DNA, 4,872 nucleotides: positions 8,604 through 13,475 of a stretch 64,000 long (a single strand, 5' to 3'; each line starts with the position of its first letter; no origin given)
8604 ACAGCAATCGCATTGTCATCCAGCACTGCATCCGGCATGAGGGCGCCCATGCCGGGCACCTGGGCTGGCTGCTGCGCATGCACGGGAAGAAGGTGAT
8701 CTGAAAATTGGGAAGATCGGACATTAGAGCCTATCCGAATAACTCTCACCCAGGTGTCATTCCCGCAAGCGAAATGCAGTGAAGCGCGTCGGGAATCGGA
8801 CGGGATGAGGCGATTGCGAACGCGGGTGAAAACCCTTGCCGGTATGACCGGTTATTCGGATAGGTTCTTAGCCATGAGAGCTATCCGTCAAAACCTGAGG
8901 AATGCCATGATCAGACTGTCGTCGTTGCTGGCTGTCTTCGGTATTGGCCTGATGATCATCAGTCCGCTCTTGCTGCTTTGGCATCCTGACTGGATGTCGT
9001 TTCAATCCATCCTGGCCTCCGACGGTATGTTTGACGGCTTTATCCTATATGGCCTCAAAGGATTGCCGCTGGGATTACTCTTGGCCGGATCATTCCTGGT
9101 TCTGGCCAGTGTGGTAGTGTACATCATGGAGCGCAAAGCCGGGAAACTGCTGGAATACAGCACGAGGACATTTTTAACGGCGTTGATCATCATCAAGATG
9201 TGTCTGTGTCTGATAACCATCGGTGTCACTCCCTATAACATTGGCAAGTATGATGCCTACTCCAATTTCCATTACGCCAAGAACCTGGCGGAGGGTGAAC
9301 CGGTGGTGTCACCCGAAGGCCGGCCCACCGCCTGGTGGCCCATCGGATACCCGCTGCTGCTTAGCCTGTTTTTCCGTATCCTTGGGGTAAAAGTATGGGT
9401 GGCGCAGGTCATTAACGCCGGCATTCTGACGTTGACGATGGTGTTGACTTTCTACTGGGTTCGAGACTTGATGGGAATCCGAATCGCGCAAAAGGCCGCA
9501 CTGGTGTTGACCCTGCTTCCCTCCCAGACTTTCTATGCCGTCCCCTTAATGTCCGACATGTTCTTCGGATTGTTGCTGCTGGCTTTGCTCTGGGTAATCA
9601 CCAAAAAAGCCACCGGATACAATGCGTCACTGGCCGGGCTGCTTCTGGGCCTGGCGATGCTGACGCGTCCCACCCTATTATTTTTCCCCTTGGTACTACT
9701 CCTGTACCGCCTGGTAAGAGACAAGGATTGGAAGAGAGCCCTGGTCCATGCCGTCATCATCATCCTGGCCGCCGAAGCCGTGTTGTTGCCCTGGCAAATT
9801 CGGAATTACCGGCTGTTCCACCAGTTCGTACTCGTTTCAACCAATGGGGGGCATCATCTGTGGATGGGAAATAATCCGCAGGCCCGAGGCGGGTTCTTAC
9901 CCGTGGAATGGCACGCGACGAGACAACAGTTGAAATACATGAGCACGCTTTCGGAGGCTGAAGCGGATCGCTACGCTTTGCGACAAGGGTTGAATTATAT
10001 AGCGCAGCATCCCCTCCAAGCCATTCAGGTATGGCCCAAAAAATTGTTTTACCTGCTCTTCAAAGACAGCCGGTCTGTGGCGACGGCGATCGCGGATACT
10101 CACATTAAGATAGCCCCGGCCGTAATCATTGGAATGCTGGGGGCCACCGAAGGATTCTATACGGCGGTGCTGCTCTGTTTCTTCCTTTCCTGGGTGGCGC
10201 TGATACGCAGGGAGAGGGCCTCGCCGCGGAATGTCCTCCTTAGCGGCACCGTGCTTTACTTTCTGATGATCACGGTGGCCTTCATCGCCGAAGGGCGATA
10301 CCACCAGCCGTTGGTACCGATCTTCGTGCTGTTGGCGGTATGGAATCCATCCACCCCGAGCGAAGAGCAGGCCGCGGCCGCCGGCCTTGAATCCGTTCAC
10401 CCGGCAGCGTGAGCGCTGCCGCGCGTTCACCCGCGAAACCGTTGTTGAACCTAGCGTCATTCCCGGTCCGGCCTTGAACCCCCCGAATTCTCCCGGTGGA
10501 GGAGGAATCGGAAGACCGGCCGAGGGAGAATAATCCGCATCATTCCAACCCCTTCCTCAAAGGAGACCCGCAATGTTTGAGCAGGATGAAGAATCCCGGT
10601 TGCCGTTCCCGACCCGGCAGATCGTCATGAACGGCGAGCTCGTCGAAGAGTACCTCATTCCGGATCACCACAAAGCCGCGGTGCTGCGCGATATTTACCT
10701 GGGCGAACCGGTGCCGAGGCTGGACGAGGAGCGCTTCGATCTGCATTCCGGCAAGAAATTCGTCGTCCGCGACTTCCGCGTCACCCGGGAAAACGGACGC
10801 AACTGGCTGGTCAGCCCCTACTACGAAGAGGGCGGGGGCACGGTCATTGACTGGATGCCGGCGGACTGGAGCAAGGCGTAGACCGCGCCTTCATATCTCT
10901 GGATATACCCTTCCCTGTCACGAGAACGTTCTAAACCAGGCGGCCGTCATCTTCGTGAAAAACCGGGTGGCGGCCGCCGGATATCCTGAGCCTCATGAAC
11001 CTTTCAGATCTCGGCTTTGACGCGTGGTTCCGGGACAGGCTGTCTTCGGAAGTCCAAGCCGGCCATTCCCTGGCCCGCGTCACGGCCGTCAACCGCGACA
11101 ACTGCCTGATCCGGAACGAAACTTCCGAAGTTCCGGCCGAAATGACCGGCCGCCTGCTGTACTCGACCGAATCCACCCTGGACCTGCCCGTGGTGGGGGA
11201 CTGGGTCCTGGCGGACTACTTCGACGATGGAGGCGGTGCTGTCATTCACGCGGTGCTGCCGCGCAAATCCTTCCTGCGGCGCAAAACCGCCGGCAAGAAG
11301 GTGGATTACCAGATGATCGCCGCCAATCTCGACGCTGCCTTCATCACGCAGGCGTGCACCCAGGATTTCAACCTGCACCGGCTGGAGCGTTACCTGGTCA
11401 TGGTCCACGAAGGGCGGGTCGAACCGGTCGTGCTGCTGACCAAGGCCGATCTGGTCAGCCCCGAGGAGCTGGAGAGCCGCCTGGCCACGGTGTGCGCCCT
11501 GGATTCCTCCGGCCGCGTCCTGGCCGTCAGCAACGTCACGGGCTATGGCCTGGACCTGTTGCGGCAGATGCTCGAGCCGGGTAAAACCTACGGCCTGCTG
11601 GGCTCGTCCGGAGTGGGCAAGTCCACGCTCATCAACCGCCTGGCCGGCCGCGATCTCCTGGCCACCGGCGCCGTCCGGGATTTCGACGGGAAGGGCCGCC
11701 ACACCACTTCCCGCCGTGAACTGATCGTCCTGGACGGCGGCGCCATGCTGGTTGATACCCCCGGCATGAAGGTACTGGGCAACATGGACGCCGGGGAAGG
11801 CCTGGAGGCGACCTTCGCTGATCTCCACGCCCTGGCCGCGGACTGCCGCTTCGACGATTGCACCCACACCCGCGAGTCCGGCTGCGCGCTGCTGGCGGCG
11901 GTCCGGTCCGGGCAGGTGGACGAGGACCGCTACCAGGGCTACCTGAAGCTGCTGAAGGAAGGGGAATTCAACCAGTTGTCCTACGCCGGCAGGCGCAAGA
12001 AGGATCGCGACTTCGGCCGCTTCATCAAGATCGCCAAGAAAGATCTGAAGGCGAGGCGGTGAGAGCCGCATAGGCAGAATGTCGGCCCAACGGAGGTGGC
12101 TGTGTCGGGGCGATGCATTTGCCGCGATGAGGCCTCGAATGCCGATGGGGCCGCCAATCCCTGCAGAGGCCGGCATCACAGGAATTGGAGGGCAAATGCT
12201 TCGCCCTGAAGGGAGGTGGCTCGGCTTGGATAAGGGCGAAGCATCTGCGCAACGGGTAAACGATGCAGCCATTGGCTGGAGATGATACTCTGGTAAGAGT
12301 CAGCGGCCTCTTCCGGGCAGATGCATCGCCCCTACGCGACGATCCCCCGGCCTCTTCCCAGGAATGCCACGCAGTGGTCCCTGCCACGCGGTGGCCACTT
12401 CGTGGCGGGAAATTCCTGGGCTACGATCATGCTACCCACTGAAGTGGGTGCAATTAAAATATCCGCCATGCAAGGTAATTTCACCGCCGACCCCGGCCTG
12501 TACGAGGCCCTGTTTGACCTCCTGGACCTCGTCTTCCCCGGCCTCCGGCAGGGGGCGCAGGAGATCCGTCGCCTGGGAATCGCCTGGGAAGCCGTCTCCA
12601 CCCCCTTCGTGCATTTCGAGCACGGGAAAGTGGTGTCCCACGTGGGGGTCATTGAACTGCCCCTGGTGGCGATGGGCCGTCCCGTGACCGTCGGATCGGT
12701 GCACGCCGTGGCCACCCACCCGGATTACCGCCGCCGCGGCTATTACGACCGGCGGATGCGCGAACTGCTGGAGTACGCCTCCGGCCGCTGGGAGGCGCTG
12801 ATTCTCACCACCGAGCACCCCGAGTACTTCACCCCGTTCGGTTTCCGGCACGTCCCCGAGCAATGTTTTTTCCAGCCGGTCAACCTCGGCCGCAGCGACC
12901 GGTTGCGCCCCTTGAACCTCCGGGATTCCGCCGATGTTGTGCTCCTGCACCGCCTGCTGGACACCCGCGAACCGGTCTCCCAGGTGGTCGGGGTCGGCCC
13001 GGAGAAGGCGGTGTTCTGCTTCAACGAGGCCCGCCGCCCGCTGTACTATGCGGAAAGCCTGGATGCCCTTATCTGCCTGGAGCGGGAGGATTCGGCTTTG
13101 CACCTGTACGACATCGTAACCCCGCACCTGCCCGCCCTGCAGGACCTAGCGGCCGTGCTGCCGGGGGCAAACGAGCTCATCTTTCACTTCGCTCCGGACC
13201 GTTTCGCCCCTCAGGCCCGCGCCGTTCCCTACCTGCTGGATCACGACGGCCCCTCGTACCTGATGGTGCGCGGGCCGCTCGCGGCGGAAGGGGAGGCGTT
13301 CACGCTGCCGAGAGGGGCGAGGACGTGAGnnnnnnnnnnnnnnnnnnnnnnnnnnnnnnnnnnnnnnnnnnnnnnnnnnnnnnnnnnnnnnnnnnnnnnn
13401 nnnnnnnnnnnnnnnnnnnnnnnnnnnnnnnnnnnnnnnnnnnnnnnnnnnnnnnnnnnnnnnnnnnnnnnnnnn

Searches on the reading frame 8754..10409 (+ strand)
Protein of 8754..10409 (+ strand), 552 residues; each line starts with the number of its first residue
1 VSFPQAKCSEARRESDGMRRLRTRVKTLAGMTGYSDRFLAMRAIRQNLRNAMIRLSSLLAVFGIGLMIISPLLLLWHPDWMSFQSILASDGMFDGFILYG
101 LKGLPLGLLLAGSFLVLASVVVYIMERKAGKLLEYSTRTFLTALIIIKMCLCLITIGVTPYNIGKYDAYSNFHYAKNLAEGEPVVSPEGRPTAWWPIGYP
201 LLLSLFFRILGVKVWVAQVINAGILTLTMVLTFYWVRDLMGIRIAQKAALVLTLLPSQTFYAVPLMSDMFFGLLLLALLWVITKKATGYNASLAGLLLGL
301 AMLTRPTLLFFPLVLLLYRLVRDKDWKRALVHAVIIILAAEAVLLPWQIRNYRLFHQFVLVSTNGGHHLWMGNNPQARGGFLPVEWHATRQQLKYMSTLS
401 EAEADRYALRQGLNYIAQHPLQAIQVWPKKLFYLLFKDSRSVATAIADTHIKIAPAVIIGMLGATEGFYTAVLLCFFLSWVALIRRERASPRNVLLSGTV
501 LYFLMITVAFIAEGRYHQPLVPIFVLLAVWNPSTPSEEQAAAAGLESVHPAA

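Call 69: search_protein_families(library=pfam, proteins=[window:8754-10409:+], max_evalue=0.00001)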
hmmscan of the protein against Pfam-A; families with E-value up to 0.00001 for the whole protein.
window:8754-10409:+ (552 aa): 1 family
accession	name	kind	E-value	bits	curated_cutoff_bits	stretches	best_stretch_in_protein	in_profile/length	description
PF13231.12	PMT_2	-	2.3e-08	34.8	26.1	1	196-340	3-151/160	Dolichyl-phosphate-mannose-protein mannosyltransferase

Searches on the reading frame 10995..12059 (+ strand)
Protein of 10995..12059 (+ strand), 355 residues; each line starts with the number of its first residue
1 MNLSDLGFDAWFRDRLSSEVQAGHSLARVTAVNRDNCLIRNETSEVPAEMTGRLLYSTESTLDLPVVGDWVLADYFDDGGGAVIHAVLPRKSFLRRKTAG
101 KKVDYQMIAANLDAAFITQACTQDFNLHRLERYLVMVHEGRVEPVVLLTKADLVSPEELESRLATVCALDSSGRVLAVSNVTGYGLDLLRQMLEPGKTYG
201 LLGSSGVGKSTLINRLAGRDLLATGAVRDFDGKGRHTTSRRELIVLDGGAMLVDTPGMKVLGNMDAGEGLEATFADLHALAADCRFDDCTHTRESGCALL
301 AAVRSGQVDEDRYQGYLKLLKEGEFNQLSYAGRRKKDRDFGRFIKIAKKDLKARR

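Call 69: search_protein_families(library=pfam, proteins=[window:10995-12059:+], max_evalue=0.00001)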
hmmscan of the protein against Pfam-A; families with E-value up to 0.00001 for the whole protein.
window:10995-12059:+ (355 aa): 3 families
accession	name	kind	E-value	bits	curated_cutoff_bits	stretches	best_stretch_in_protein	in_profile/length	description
PF03193.22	RsgA_GTPase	-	1e-45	156.1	30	1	87-262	1-172/174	RsgA GTPase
PF01926.29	MMR_HSR1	-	7.3e-09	36.2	21.9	1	200-278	3-74/113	50S ribosome-binding GTPase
PF00005.33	ABC_tran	-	1.2e-06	29.7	25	1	192-243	7-61/137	ABC transporter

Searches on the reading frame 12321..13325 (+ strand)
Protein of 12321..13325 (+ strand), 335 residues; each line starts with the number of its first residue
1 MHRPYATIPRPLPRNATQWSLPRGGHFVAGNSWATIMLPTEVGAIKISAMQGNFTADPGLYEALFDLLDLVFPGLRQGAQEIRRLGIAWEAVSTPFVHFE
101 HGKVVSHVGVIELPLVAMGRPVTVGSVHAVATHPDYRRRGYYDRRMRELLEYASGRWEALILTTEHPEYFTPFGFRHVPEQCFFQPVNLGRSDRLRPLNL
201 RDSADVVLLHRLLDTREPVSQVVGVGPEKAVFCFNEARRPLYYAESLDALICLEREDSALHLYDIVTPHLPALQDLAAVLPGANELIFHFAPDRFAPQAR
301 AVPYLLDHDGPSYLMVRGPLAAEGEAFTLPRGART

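Call 69: search_protein_families(library=pfam, proteins=[window:12321-13325:+], max_evalue=0.00001)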
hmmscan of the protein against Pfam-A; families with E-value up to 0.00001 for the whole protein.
window:12321-13325:+ (335 aa): 2 families
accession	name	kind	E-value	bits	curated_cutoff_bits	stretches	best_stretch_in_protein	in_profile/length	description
PF13527.13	Acetyltransf_9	-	4.2e-11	43.4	25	1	61-177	10-126/127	Acetyltransferase (GNAT) domain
PF00583.31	Acetyltransf_1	-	3.2e-06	27.8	20.7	1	64-164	4-100/116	Acetyltransferase (GNAT) family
